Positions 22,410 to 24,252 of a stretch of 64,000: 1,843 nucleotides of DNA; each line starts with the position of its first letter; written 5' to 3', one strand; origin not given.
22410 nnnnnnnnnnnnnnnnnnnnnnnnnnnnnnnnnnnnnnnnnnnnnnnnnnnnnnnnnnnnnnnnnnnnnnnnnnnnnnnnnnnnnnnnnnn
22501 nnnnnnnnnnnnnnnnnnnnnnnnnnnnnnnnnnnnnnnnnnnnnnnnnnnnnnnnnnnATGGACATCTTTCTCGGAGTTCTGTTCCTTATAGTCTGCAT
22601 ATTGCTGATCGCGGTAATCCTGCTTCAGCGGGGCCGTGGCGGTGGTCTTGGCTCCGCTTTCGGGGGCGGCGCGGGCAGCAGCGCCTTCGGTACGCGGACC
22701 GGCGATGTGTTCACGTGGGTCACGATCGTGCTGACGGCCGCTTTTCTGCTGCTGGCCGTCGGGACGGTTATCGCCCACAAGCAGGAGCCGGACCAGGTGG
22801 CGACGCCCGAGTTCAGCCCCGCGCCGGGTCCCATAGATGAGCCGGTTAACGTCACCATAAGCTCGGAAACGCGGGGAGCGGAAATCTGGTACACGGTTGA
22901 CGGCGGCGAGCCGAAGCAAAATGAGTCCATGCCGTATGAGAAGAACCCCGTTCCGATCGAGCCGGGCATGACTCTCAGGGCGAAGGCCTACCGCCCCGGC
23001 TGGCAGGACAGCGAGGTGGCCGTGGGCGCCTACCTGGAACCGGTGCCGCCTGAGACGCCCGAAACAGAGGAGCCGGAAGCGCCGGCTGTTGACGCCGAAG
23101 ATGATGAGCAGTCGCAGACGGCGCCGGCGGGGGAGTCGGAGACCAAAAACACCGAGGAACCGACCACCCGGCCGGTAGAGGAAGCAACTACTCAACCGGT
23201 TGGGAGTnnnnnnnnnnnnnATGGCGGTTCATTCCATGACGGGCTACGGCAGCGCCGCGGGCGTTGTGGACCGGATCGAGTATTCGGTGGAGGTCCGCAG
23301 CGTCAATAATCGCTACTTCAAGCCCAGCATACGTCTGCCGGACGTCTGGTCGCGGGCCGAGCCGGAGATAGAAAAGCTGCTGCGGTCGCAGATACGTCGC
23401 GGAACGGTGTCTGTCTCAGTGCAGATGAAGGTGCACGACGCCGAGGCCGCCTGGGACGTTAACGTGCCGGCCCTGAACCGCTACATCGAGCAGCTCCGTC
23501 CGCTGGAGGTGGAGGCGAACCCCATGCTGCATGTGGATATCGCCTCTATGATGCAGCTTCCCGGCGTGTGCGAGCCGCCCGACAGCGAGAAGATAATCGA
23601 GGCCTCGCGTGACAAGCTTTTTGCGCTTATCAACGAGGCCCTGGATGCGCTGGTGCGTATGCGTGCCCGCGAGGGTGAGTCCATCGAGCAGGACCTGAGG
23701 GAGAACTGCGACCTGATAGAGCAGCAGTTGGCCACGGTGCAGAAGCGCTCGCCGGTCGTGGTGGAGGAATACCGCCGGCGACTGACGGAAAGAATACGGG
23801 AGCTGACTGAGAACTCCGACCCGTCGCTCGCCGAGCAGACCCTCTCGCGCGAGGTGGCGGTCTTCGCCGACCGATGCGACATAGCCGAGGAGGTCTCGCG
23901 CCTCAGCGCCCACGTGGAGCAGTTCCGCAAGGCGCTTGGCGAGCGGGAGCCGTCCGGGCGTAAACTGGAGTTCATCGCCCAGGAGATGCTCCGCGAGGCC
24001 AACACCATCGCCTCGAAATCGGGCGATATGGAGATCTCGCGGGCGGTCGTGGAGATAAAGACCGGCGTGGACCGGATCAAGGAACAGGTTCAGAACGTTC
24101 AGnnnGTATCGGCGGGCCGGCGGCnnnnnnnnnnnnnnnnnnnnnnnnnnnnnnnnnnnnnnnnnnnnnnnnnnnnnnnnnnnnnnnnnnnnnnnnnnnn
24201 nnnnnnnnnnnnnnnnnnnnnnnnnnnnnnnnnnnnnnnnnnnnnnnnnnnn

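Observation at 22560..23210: SecG fused to a chitobiase-C-like / acidic C-terminal extension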

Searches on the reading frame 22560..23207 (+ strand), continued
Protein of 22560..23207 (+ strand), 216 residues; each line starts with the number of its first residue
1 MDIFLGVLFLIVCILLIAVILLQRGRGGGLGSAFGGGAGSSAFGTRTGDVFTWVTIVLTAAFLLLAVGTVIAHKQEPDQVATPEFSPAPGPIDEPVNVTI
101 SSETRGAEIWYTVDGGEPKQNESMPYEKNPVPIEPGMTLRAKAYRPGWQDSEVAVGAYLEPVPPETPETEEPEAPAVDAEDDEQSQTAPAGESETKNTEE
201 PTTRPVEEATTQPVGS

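Call 17: predict_structure(alignment_id=A1)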
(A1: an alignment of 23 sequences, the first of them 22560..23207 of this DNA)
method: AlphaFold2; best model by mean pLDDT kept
length: 216 residues; sequences in the alignment: 23
mean_pLDDT: 79.8   pTM: 0.57
mean pLDDT of the five models: 79.8, 78.5, 78.0, 77.4, 77.0
residues with pLDDT >= 90: 84; 70-90: 61; 50-70: 58; < 50: 13
segments of 3 or more residues with pLDDT < 50: 37-41
pLDDT, mean of each block of 10 residues (from residue 1): 80 84 64 51 58 83 87 81 98 98 97 97 97 98 97 97 86 67 54 54 62 58
secondary structure, 60 per line:
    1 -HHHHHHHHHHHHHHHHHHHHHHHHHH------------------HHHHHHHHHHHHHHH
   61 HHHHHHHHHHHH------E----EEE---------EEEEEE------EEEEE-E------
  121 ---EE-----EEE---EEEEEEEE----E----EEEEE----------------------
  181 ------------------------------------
elements in order: H2-27 H46-72 E84-86 E96-101 E108-112 E131-133 E137-144 E154-158

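Call 20: fold_search(model_id=the predicted structure, library=pdb)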
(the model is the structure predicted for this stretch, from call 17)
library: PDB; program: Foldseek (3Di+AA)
matches with E <= 10: 1116; with E <= 0.001: 1
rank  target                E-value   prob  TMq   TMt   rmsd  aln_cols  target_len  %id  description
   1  8ayr_A                2.9e-04  1.00  0.26  0.09   6.8        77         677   28  Sialidases and Fucosidases of Akkermansia muciniphila are key for rapid growth on colonic mucin and nutrient sharing a (released 2023-03-01)
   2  8ayr_B                5.1e-03  1.00  0.29  0.10   3.3        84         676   27  Sialidases and Fucosidases of Akkermansia muciniphila are key for rapid growth on colonic mucin and nutrient sharing a (released 2023-03-01)
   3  4brj                  7.7e-03  0.99  0.26  0.42   7.3       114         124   14  Superoxide reductase (Neelaredoxin) from Ignicoccus hospitalis T24K (released 2014-06-11)
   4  9g8b_A                9.2e-03  1.00  0.28  0.19   3.7        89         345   20  CryoEM structure of the fragment-2 (2892-3236) in the grappling hook protein A (GhpA) in the bacterium Aureispira sp.  (released 2024-10-16)
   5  9fls_A                1.3e-02  0.99  0.27  0.18   4.0        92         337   16  CryoEM structure of the fragment-3 (2061-2397) in the grappling hook protein A (GhpA) in the bacterium Aureispira sp.  (released 2024-10-16)
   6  7o52_U                1.3e-02  0.99  0.26  0.33   4.5        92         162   13  CD22 d6-d7 in complex with Fab m971 (released 2021-07-28)
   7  9flp_A                1.5e-02  0.99  0.27  0.08   4.2        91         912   18  CryoEM structure of the neck (1403-2314) in the grappling hook protein A (GhpA) in the bacterium Aureispira sp. CCB-QB (released 2024-10-16)
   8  9flx_A                1.6e-02  0.99  0.27  0.18   4.0        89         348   21  CryoEM structure of the fragment-4 (4074-4421) in the grappling hook protein A (GhpA) in the bacterium Aureispira sp.  (released 2024-10-16)
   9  1f97                  1.6e-02  0.96  0.24  0.25   6.1       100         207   15  SOLUBLE PART OF THE JUNCTION ADHESION MOLECULE FROM MOUSE (released 2001-01-10)
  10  5vst_A                1.9e-02  0.96  0.24  0.26   5.7        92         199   14  Crystal structure of murine CEACAM1b (released 2017-05-24)
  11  2djs_MODEL_1_A        2.1e-02  0.85  0.21  0.36   9.4       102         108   16  Solution structures of the fn3 domain of human ephrin type-B receptor 1 (released 2006-10-05)
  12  7r3n_B                2.5e-02  0.98  0.23  0.17   8.9        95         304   14  mouse Interleukin-12 subunit beta - p80 homodimer in space group P21 crystal form 3 (released 2022-05-04)
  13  4ybh_A                2.5e-02  0.92  0.23  0.18   4.9        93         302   20  Crystal structure of the human RAGE ectodomain (VC1C2 fragment) in complex with human S100A6 (released 2016-03-02)
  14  8r07_B                2.7e-02  0.84  0.20  0.34   8.0       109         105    7  C-terminal Rel-homology Domain of NFAT1 (released 2024-03-06)
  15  7wmp_A                3.0e-02  0.87  0.31  0.27  13.8       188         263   12  Tail structure of Helicobacter pylori bacteriophage KHP30 (released 2023-03-01)
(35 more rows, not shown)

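Call 21: search_solved_structures(query=A1, max_evalue=1, show_alignments=2)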
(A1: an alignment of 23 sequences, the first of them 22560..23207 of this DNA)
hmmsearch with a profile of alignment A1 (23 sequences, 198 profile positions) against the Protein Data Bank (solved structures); distinct sequences matched with E-value up to 1: 12.
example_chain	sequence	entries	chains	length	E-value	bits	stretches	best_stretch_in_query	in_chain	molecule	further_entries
3dl8_E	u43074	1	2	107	1.5e-14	57.8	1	3-83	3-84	Protein-export membrane protein secG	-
2akh_X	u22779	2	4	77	3.6e-09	40.3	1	4-67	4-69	Protein-export membrane protein secG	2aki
5nco_j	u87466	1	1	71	1.8e-08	38.1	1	4-66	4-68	Protein-export membrane protein SecG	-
9rbf_8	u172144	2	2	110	4.4e-08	36.8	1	4-72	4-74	Protein-export membrane protein SecG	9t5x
5mg3_G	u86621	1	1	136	6.7e-08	36.2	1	4-71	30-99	Protein-export membrane protein SecG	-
3j46_G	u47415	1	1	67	2.5e-07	34.3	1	9-67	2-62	Protein-export membrane protein SecG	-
3j45_G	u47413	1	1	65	2.9e-07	34.1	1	9-67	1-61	Protein-export membrane protein SecG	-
11xu_G1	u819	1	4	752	5.3e-05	26.7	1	85-170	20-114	Double zinc ribbon and ankyrin repeat-containing protein 1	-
6q63_A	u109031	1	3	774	0.00057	23.3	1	83-157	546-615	Beta-hexosaminidase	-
3din_E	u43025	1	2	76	0.00069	23.1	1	1-72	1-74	Preprotein translocase subunit SecG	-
8ayr_A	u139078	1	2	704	0.0017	21.8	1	90-156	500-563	Coagulation factor 5/8 type domain protein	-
6mqu_A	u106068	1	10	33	0.73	13.2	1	6-27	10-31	PL5, designed TM pentamer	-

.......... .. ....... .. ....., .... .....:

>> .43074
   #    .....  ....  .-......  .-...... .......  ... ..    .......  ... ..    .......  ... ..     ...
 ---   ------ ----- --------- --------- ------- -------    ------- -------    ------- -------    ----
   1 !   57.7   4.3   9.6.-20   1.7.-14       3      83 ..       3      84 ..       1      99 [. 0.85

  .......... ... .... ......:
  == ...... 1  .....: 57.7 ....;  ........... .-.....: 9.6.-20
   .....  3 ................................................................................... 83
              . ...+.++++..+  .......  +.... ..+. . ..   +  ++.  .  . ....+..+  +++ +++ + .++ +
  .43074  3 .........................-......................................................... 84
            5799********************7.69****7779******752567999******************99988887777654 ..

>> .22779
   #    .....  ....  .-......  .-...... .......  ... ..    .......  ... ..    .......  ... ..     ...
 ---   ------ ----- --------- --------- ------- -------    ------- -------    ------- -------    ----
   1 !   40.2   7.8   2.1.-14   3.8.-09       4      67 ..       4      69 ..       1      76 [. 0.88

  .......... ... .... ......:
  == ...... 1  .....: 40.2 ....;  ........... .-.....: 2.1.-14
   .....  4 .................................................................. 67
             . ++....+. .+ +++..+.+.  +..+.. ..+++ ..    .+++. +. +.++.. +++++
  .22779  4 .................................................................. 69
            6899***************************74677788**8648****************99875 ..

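Call 48: search_protein_representatives(alignment_id=A1)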
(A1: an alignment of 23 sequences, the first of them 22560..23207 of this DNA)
Query: 23 sequences, 198 profile positions. Proteins with E-value up to 0.001 (for the whole library): 54485; up to 1e-10: 21878; up to 1e-30: 5240. The best 150 are listed.
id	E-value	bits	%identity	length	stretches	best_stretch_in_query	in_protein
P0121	0.0e+00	2897.1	-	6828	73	76-157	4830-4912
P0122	0.0e+00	1865.0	-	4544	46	76-156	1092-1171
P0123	0.0e+00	1786.1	-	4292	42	76-157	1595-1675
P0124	0.0e+00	1609.9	-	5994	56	79-157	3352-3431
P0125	0.0e+00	1341.7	-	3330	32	78-157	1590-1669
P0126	0.0e+00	1336.6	-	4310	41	76-161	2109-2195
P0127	0.0e+00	1326.5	-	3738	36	74-157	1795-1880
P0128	0.0e+00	1288.4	-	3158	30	78-157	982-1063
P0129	0.0e+00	1247.4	-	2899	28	76-157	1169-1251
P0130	0.0e+00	1222.8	-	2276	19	77-157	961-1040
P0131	0.0e+00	1213.3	-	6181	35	72-162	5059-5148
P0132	0.0e+00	1178.4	-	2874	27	78-157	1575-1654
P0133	0.0e+00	1166.2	-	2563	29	79-157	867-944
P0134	0.0e+00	1140.1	-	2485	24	74-157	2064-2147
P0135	0.0e+00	1135.2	-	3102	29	77-157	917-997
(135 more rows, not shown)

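Call 58: find_encoding_contigs(protein=P0001, flank=3000, max_places=3)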
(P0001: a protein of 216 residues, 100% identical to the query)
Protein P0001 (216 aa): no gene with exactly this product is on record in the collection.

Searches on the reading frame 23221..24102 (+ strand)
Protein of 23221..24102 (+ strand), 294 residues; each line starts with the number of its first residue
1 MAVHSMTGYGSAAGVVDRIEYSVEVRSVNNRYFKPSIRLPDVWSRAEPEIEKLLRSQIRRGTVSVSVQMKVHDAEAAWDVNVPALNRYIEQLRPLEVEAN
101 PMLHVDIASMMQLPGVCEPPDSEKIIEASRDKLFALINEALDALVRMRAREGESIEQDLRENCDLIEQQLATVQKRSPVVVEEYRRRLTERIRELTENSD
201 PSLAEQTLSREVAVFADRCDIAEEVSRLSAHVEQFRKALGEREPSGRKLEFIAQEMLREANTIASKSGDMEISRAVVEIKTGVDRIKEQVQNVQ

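Call 3: search_protein_families(library=pfam, proteins=[window:23221-24102:+], max_evalue=1)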
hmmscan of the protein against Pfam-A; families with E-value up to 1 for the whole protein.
window:23221-24102:+ (294 aa): 8 families
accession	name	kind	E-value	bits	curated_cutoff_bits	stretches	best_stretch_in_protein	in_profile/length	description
PF08340.16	YicC-like_C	-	1e-41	142.3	27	1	173-293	1-119/120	Endoribonuclease YicC-like, C-terminal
PF03755.18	YicC-like_N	-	3.1e-36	125.5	25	1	3-156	1-155/156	Endoribonuclease YicC-like, N-terminal region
PF07889.17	DUF1664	-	0.0043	17.5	34.6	1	158-240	38-118/124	Protein of unknown function (DUF1664)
PF20436.4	LonB_AAA-LID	-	0.016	15.7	22.4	1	255-278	33-56/65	Archaeal LonB, AAA+ ATPase LID domain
PF01442.23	Apolipoprotein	-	0.03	14.5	90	1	153-281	40-161/190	Apolipoprotein A1/A4/E domain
PF09103.16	BRCA-2_OB1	-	0.17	12.2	25.6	1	28-109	37-109/123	BRCA2, oligonucleotide/oligosaccharide-binding, domain 1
PF11951.13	Fungal_trans_2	-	0.37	10.1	21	0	131-179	194-244/384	Fungal specific transcription factor domain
PF01895.24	PhoU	-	0.52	11.1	23.5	0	250-292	5-46/89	PhoU domain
